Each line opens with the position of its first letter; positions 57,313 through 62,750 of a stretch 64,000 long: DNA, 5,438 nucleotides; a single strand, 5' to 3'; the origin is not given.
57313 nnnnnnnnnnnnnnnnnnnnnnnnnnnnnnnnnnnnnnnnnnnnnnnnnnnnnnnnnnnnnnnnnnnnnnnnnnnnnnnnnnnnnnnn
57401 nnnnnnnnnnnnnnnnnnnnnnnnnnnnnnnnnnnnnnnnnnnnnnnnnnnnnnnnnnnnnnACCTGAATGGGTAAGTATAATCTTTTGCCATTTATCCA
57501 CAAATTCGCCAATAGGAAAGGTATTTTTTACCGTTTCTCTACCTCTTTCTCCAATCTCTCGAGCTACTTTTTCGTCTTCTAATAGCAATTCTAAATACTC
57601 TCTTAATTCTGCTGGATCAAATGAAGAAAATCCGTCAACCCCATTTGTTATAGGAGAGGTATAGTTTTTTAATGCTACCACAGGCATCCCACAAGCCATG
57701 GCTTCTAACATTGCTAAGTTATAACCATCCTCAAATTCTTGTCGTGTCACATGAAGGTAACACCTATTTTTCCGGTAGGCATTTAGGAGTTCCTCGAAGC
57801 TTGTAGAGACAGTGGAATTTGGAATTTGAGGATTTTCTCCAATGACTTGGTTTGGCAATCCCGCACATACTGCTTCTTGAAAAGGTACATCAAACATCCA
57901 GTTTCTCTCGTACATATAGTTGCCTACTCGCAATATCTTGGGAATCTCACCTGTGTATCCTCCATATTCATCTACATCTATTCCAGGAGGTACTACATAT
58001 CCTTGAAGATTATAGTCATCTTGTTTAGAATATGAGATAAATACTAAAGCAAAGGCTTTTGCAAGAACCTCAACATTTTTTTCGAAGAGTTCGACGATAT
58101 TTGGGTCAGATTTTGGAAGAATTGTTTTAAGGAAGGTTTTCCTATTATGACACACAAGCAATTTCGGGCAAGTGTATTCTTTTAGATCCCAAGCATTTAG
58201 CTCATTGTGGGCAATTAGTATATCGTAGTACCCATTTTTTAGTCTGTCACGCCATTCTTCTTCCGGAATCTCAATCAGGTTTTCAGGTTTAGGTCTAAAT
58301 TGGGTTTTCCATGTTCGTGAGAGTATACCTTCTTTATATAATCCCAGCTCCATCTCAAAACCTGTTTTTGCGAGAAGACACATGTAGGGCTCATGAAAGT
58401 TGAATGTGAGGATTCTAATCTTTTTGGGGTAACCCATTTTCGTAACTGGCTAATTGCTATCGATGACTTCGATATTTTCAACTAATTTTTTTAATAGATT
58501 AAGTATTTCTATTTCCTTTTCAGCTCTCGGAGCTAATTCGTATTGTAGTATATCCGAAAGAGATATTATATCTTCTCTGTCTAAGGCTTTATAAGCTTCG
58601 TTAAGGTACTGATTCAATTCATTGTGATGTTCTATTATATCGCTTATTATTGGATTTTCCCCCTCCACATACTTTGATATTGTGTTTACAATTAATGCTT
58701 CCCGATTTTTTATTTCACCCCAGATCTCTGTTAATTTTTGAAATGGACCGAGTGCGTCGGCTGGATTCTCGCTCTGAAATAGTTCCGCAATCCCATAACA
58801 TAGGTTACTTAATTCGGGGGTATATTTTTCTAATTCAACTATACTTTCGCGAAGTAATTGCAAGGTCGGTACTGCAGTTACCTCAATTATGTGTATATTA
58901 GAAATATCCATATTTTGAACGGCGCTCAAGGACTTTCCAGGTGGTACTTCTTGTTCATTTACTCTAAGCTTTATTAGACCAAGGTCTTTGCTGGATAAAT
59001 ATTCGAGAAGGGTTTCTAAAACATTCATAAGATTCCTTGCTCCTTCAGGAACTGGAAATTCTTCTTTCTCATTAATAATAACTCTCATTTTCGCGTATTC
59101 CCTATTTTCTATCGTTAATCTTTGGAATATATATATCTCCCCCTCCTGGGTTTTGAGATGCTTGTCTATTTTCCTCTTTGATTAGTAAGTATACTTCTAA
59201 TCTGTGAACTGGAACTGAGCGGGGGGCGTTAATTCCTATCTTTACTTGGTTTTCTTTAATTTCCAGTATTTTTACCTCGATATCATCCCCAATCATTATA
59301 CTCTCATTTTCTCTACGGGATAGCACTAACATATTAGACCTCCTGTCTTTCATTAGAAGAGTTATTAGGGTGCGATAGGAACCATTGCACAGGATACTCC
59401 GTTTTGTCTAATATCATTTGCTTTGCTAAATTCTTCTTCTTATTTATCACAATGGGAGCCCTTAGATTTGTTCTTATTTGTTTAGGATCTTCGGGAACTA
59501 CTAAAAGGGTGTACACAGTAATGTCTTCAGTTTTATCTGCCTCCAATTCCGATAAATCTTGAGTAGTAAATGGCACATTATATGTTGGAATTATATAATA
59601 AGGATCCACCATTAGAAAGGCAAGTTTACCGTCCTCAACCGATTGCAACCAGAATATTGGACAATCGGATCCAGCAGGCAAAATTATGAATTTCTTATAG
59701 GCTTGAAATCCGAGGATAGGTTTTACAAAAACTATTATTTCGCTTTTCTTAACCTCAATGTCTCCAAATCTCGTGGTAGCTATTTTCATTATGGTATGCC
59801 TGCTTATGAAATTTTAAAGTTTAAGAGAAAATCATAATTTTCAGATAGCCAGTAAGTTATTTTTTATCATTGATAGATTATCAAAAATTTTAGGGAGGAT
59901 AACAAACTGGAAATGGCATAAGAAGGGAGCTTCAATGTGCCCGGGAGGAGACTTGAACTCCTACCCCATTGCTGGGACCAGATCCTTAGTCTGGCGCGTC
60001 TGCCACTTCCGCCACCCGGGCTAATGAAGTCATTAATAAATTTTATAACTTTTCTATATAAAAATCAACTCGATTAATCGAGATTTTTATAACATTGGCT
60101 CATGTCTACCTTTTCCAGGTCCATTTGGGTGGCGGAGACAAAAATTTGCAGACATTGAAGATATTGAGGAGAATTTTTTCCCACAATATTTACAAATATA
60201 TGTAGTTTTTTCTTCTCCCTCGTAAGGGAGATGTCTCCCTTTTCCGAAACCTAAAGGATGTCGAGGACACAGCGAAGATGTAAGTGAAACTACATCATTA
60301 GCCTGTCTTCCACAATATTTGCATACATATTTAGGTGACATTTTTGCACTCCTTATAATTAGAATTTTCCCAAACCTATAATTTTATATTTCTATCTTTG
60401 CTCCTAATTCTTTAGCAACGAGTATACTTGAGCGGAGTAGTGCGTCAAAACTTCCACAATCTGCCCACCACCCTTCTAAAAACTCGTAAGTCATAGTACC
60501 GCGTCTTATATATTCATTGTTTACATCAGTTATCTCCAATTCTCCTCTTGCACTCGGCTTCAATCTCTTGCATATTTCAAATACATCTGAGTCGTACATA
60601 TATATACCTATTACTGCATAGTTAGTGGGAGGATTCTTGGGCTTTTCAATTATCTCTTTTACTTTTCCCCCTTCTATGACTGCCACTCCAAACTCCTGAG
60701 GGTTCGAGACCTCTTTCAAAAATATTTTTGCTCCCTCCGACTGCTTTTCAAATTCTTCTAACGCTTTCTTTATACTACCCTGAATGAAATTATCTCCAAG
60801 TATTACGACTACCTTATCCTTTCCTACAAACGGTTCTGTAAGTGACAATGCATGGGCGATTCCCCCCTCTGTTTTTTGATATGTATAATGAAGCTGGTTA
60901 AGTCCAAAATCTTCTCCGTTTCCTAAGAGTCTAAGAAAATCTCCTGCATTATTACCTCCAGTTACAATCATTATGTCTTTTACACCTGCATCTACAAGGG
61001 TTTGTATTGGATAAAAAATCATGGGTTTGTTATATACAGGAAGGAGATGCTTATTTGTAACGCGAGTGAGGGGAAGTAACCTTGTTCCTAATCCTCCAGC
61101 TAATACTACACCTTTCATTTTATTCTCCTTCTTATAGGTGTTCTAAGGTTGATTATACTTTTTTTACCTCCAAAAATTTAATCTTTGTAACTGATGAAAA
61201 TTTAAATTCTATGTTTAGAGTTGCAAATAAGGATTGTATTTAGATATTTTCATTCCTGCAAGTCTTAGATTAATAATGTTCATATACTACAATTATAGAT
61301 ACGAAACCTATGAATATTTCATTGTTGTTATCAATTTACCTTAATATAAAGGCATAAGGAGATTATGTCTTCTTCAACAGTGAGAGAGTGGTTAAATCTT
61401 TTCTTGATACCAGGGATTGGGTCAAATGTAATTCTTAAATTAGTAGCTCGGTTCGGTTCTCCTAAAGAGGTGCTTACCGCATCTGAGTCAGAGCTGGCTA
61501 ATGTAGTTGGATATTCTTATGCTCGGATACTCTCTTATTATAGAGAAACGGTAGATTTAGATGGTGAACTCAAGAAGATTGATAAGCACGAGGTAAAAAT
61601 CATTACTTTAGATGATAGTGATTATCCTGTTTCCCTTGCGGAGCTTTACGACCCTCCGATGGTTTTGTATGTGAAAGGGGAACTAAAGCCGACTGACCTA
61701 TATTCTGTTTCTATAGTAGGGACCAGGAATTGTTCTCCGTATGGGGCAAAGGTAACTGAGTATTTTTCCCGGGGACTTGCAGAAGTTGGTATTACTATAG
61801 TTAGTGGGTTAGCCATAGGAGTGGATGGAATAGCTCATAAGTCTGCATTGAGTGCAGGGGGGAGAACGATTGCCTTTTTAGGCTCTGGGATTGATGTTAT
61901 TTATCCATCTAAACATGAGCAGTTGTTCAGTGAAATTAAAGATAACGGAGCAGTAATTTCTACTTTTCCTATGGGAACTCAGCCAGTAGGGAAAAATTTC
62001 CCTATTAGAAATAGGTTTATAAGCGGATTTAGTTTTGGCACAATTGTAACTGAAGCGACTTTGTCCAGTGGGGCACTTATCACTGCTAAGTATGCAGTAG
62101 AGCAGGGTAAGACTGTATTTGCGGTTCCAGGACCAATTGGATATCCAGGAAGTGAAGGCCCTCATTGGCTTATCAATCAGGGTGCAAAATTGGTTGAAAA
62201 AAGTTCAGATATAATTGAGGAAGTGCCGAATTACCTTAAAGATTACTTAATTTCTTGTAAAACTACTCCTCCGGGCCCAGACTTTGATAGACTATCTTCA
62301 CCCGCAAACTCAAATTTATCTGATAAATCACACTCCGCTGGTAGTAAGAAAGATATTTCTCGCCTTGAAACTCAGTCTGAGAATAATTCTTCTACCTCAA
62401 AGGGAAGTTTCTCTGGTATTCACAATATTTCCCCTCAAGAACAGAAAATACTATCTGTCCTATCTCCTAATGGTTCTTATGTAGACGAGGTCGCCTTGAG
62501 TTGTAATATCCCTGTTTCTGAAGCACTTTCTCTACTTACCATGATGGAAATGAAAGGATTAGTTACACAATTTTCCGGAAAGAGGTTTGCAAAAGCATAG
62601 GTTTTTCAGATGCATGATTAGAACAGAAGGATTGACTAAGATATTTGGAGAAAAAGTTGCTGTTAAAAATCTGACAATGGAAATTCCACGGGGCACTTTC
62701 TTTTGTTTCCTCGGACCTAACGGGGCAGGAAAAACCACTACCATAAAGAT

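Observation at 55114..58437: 1107-aa single-polypeptide fusion of GT4, CgeB-like, SAM methyltransferase and TPR modules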

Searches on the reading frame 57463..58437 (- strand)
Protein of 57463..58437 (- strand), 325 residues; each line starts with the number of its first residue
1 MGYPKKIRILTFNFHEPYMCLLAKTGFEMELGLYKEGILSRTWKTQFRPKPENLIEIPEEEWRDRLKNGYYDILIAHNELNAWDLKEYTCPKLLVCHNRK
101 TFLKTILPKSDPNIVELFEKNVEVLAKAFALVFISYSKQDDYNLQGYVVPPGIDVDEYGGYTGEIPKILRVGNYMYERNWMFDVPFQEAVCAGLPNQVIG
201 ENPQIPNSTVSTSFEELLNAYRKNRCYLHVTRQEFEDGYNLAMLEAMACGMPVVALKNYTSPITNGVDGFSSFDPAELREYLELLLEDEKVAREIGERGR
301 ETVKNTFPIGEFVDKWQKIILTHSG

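Call 73: search_protein_families(library=pfam, proteins=[window:57463-58437:-], max_evalue=10)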
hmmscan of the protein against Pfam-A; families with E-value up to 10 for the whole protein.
seq(325 aa): 3 families
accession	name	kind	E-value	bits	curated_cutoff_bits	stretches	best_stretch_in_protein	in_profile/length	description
PF00534.26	Glycos_transf_1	-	4.6e-09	36.5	26.4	1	215-301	84-171/172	Glycosyl transferases group 1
PF13524.12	Glyco_trans_1_2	-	5.1e-09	36.7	25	1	214-305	37-131/144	Glycosyl transferase-like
PF13692.12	Glyco_trans_1_4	-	3.7e-08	34.2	27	1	215-288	68-142/142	Glycosyl transferases group 1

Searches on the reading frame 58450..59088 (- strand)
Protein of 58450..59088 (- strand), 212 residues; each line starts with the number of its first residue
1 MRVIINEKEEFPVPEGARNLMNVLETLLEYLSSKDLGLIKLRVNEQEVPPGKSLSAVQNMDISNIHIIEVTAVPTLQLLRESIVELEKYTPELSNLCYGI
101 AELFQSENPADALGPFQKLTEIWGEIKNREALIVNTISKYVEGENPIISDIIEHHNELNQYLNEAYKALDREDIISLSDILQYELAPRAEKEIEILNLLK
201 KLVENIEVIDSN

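Call 5: search_protein_families(library=pfam, proteins=[window:58450-59088:-], max_evalue=0.01)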
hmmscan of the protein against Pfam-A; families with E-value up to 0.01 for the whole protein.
window:58450-59088:- (212 aa): 0 families

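Call 6: search_protein_families(library=ncbifam, proteins=[window:58450-59088:-], max_evalue=0.001)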
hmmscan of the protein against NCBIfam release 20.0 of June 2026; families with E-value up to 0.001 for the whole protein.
window:58450-59088:- (212 aa): 0 families

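Call 24: search_protein_families(library=pfam, proteins=[window:58450-59088:-], max_evalue=10)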
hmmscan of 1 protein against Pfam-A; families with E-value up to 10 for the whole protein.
window:58450-59088:- (212 aa): 1 family
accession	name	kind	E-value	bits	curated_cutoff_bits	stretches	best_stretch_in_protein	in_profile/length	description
PF08317.16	Spc7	-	0.072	12.9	34.5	1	48-110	31-95/196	Spc7 kinetochore protein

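Call 50: find_homologous_proteins(query=window:58450-59088:-, max_evalue=0.001)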
Query window:58450-59088:- (212 aa): 9 proteins with E <= 0.001 among 398 candidates.
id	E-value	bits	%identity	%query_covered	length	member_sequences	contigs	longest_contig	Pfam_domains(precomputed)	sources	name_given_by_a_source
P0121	1.8e-127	441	100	100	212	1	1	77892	PF27299.1,PF26154.2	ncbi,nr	ncbi:MAG: hypothetical protein N3G21_12185 [Candidatus Hydrogenedentes bacterium]|nr:hypothetical pr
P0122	4.1e-91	322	71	97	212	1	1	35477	PF27299.1,PF26154.2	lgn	-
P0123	4.3e-91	322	71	97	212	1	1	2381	PF27299.1,PF26154.2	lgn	-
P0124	8.5e-91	321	71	97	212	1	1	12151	PF27299.1,PF26154.2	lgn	-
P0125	8.8e-91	321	71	97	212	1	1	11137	PF27299.1,PF26154.2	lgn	-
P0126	2.9e-85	303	69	96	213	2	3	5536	PF27299.1,PF26154.2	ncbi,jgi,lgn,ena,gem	-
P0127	1.0e-83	298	67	98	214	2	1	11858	PF27299.1,PF26154.2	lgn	-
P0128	2.1e-29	121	33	94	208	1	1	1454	PF26154.2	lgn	-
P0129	6.4e-26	110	31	97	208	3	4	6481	PF27299.1,PF26154.2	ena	-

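Call 53: search_solved_structures(query=A2, max_evalue=10, show_alignments=0)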
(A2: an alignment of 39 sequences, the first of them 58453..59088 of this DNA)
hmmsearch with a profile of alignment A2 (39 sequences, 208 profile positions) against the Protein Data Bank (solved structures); distinct sequences matched with E-value up to 10: 2.
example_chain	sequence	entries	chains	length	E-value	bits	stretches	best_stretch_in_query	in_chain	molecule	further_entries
5cwc_A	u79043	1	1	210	0.03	17.4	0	76-106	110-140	Designed helical repeat protein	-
1i96_V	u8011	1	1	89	0.43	13.6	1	10-73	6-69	TRANSLATION INITIATION FACTOR IF3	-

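Call 61: predict_structure(alignment_id=A3)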
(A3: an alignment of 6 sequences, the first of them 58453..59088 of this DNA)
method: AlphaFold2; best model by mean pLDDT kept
length: 212 residues; sequences in the alignment: 6
mean_pLDDT: 85.2   pTM: 0.72
mean pLDDT of the five models: 85.2, 82.7, 80.8, 79.7, 74.7
residues with pLDDT >= 90: 63; 70-90: 132; 50-70: 15; < 50: 2
segments of 3 or more residues with pLDDT < 50: none
pLDDT, mean of each block of 10 residues (from residue 1): 88 84 87 87 79 58 85 90 90 90 89 90 86 82 78 88 92 91 92 91 80 52
secondary structure, 60 per line:
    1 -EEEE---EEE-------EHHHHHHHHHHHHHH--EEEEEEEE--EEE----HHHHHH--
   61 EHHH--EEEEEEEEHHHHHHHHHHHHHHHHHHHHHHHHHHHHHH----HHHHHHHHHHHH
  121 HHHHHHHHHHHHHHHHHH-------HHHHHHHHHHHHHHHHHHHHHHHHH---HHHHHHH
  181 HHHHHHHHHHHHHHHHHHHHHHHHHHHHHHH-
elements in order: E2-5 E9-11 H20-33 E36-43 E46-48 H53-58 E67-74 H75-104 H109-138 H146-170 H174-211

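Call 63: fold_search(model_id=the predicted structure, library=pdb)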
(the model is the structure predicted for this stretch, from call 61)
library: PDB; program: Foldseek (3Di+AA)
matches with E <= 10: 543; with E <= 0.001: 0
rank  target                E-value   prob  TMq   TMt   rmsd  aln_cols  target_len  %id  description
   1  9n0k_A                7.3e-03  1.00  0.52  0.84   2.4       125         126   14  Crystal structure of KABLE triple mutant (Ile12Phe, Lys14Pro, Leu20Trp) (released 2025-08-20)
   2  9n0i_E                2.0e-02  1.00  0.52  0.80   2.4       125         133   14  Crystal structure of KABLE double mutant (Lys14Pro, Leu20Trp) (released 2025-08-20)
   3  7jh6_A                3.0e-02  0.99  0.34  0.40   8.4       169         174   21  De novo designed two-domain di-Zn(II) and porphyrin-binding protein (released 2020-12-09)
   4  9n0i_A                3.3e-02  1.00  0.52  0.84   2.5       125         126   14  Crystal structure of KABLE double mutant (Lys14Pro, Leu20Trp) (released 2025-08-20)
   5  6egc                  3.3e-02  1.00  0.49  0.66   4.1       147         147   19  Single-chain version of 2L4HC2_23 (PDB 5J0K) (released 2019-05-29)
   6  8tn1_A                9.5e-02  0.99  0.35  0.46   7.2       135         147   12  De novo designed protein binds poly ADP ribose polymerase inhibitors (PARPi) - apo (released 2024-04-24)
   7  7jrq                  1.1e-01  1.00  0.44  0.69   3.2       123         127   21  Crystallographically Characterized De Novo Designed Mn-Diphenylporphyrin Binding Protein (released 2021-01-13)
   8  9cte                  1.4e-01  1.00  0.38  0.67   4.4       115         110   21  De novo design of protein catalysts for new-to-nature reactions (released 2025-05-07)
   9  7xge_G                1.4e-01  0.95  0.32  0.39   8.3       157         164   13  Crystal structure of MCL-1 in complex with computationally designed inhibitor protein (released 2022-07-20)
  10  2d4u_A                1.6e-01  0.95  0.37  0.44   5.9       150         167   11  Crystal Structure of the ligand binding domain of the bacterial serine chemoreceptor Tsr (released 2006-11-14)
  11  9dm3_MODEL_1_A        1.8e-01  1.00  0.46  0.68   3.2       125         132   15  De novo design of proteins that bind naphthalenediimides, powerful photooxidants with tunable photophysical pr (released 2025-03-05)
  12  3cax                  1.8e-01  0.95  0.35  0.23   5.8       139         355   15  Crystal structure of uncharacterized protein PF0695 (released 2008-03-18)
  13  8ikt_C                1.9e-01  0.97  0.22  0.50   5.0        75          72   12  Ternary trans-complex of phospho-parkin with cis ACT and pUb (released 2024-09-11)
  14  5xua_F                2.0e-01  0.94  0.34  0.47   6.8       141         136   15  The ligand-free dimer of chemoreceptor MCP2201 ligand binding domain (released 2018-06-27)
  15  5w93_A                2.1e-01  0.80  0.28  0.39   6.8       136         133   10  p130Cas complex with paxillin LD1 (released 2017-09-06)
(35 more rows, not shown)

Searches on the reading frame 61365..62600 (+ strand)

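Call 6: search_protein_families(library=ncbifam, proteins=[window:61365-62600:+], max_evalue=0.001)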
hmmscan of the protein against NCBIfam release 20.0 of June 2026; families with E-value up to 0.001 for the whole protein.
window:61365-62600:+ (411 aa): 2 families
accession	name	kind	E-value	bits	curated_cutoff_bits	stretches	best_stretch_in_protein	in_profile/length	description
NF008007.0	PRK10736.1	equivalog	4.7e-83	279.4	495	1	9-292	7-288/374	DNA-protecting protein DprA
TIGR00732.1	dprA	equivalog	1.8e-75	252.9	191.15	1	70-286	2-219/220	DNA-processing protein DprA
